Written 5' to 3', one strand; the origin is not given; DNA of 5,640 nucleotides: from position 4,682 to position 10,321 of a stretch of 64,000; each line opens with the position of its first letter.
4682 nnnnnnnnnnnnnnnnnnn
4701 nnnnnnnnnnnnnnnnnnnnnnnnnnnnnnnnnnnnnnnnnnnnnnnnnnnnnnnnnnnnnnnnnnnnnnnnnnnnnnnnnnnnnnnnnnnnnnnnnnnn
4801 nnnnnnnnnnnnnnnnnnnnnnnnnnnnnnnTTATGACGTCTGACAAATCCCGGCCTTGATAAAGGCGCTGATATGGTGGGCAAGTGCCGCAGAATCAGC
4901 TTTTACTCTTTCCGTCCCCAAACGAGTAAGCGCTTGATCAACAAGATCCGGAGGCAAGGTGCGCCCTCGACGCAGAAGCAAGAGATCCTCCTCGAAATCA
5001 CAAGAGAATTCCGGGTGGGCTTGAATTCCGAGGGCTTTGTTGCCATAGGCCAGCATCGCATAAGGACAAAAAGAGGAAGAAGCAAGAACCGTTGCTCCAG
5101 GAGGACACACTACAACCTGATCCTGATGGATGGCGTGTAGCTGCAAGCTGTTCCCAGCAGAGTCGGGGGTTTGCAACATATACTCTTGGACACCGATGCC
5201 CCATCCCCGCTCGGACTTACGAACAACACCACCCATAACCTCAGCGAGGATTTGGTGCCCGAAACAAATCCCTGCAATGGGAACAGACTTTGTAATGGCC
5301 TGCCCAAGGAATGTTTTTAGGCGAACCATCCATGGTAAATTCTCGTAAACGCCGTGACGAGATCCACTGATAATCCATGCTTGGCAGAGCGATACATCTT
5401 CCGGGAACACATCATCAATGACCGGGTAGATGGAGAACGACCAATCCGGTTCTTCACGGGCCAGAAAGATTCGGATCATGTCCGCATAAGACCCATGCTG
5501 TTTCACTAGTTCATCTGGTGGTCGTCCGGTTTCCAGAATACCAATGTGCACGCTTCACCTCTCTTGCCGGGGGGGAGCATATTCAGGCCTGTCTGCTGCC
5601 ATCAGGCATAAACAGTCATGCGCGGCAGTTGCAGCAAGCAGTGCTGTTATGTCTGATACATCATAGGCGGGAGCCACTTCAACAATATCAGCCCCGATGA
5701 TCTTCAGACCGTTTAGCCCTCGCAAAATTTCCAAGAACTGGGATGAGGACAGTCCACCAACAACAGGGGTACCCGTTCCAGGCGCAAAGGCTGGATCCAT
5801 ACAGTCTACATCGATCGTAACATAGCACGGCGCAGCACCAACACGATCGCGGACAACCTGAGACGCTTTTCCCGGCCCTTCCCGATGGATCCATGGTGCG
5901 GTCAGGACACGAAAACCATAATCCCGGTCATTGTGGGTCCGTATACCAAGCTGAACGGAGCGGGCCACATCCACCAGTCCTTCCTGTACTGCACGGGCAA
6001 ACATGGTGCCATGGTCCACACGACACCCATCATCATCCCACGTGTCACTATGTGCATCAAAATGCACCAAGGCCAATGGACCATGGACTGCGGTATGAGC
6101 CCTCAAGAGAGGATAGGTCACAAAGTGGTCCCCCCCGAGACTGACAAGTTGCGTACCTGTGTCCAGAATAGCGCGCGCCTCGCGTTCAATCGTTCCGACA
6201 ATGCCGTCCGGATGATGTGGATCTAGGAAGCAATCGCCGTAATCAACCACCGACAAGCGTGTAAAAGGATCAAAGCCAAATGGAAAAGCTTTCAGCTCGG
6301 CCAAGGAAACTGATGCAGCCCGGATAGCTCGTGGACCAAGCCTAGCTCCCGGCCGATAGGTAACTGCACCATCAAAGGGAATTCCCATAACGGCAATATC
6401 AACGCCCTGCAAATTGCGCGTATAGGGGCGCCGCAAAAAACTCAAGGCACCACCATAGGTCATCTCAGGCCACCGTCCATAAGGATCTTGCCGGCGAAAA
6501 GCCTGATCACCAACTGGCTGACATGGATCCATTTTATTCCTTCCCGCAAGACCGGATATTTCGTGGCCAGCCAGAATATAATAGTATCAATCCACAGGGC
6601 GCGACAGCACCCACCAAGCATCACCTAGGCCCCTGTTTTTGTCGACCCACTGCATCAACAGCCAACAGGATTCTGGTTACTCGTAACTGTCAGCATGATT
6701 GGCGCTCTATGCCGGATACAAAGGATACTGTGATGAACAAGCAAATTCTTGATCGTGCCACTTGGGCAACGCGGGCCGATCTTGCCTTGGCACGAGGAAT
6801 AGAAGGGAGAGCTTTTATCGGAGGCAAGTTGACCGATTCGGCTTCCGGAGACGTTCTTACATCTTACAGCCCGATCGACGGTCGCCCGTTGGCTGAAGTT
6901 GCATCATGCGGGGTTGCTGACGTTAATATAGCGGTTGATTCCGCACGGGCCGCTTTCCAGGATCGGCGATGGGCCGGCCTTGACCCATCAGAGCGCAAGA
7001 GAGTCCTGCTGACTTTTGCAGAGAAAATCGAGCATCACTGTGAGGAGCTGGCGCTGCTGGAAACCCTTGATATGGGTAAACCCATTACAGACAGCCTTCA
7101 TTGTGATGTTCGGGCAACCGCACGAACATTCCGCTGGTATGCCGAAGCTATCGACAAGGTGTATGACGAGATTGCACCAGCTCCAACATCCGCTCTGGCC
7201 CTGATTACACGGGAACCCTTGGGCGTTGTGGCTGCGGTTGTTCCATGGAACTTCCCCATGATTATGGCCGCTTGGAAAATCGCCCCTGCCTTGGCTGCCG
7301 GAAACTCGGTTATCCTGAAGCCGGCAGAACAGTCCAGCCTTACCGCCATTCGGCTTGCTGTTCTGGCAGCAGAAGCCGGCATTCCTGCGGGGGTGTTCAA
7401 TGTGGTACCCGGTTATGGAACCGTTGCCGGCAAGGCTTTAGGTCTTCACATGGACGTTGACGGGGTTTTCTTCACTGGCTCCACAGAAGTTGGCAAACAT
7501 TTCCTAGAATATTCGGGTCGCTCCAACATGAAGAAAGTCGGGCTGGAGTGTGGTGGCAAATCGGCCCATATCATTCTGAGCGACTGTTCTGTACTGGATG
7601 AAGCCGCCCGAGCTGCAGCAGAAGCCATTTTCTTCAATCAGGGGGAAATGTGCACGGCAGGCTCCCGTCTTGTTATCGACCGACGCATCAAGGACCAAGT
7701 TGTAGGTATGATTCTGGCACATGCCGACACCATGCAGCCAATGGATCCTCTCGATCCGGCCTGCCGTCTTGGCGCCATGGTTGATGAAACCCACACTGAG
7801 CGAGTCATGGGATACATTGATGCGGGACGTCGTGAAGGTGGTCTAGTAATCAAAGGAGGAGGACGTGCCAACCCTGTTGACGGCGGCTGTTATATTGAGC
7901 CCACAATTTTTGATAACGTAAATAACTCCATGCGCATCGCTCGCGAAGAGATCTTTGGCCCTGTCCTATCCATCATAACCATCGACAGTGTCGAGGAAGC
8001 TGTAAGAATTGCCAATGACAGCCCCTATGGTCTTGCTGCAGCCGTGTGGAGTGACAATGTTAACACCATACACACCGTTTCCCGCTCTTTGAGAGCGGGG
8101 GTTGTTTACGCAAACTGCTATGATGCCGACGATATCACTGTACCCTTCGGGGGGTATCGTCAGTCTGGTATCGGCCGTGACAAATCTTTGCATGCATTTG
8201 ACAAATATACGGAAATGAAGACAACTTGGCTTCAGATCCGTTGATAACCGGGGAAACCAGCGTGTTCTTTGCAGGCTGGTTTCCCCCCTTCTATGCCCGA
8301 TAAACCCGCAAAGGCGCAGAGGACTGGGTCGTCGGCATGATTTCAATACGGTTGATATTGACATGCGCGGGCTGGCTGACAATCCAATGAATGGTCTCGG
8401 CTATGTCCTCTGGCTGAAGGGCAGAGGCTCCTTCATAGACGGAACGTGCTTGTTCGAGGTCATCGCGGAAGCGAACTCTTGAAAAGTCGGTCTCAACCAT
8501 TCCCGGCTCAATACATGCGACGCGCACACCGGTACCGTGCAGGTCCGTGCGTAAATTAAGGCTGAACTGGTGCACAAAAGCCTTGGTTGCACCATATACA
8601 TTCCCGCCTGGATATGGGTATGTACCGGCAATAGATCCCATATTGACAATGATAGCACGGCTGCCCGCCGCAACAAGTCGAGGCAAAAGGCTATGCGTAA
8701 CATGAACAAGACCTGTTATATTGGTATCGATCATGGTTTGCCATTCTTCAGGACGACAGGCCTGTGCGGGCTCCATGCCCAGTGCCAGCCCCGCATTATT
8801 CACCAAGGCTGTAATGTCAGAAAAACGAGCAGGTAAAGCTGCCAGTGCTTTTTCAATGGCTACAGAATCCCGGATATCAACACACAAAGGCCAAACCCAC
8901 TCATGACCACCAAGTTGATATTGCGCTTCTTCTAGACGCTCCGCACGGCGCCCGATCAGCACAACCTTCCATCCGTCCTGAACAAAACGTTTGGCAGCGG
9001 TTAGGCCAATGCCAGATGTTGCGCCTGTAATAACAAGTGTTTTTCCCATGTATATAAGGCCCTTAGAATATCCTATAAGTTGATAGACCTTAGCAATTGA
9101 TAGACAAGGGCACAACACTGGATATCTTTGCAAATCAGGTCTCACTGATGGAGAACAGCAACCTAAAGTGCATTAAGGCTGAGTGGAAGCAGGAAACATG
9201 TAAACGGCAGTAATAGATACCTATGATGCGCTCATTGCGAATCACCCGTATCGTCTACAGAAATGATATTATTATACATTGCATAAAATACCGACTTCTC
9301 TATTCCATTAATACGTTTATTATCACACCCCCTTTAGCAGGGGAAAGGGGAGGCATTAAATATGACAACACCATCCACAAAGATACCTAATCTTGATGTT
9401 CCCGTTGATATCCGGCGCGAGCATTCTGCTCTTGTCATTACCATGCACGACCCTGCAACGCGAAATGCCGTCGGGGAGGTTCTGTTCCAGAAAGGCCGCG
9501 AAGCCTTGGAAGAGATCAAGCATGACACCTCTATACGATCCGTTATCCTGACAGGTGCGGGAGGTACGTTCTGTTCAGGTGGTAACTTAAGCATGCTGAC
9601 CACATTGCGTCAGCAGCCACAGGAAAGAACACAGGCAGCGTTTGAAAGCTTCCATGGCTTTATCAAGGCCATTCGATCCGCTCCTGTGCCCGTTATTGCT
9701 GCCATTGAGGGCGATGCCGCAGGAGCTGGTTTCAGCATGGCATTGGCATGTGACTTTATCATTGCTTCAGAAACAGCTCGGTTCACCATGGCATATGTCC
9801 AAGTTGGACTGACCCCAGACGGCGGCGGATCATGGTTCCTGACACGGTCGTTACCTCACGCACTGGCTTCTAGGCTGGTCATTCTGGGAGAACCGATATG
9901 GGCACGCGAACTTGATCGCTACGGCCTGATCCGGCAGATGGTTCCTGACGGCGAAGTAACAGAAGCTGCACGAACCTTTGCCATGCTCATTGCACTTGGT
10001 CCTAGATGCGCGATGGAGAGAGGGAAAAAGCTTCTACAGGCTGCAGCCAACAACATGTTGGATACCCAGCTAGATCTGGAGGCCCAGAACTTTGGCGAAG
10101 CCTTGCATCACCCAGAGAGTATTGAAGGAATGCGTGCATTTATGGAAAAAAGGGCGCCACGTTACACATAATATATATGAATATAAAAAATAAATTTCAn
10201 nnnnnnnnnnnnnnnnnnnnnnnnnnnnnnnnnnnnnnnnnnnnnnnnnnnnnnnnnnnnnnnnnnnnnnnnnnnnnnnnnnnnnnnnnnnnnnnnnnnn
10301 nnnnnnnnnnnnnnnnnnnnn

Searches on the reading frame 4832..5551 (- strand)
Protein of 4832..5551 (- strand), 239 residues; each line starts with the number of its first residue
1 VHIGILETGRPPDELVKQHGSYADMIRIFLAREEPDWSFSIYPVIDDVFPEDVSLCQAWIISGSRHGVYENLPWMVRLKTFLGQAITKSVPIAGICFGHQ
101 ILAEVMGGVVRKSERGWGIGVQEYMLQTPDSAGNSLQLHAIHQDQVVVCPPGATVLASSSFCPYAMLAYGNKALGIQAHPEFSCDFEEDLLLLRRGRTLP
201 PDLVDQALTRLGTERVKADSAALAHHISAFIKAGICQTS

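Call 33: search_protein_families(library=pfam, proteins=[window:4832-5551:-], max_evalue=0.0001)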
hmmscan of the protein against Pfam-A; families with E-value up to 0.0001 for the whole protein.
window:4832-5551:- (239 aa): 1 family
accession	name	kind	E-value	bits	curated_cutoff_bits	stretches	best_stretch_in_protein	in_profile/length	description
PF00117.34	GATase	-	9.9e-13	48.6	22.8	1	81-185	64-176/190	Glutamine amidotransferase class-I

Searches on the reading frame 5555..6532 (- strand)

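Call 33: search_protein_families(library=pfam, proteins=[window:5555-6532:-], max_evalue=0.0001)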
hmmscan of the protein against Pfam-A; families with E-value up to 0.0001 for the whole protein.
window:5555-6532:- (325 aa): 1 family
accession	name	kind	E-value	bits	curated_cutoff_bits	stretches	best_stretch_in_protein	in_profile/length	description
PF00491.26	Arginase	-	3.4e-86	289.6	22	1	45-308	2-279/280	Arginase family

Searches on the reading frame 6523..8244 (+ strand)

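Call 33: search_protein_families(library=pfam, proteins=[window:6523-8244:+], max_evalue=0.0001)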
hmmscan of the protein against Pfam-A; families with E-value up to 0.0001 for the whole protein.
window:6523-8244:+ (573 aa): 1 family
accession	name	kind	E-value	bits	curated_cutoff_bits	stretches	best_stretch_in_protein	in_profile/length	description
PF00171.27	Aldedh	-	5.5e-162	539.9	23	1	106-567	4-460/461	Aldehyde dehydrogenase family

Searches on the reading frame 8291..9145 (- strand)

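Call 33: search_protein_families(library=pfam, proteins=[window:8291-9145:-], max_evalue=0.0001)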
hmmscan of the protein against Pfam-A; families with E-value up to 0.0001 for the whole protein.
window:8291-9145:- (284 aa): 4 families
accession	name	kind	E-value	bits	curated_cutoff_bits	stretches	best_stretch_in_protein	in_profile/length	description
PF00106.31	adh_short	-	6.9e-52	176.2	26.6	1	35-225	1-190/195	short chain dehydrogenase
PF13561.12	adh_short_C2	-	2.1e-35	122.8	27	1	41-259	1-220/236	Enoyl-(Acyl carrier protein) reductase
PF08659.16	KR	-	2.5e-13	50.8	22.6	1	36-207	2-173/180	KR domain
PF01370.27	Epimerase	-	7.2e-06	26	20.9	1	38-200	2-158/240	NAD dependent epimerase/dehydratase family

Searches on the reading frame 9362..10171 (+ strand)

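Call 33: search_protein_families(library=pfam, proteins=[window:9362-10171:+], max_evalue=0.0001)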
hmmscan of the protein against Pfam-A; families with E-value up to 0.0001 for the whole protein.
window:9362-10171:+ (269 aa): 2 families
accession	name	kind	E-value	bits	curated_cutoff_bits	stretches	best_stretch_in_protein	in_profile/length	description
PF00378.25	ECH_1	-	2.8e-58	197.7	27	1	20-268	3-248/251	Enoyl-CoA hydratase/isomerase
PF16113.10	ECH_2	-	9.6e-31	107.9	27.2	1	25-205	3-183/335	Enoyl-CoA hydratase/isomerase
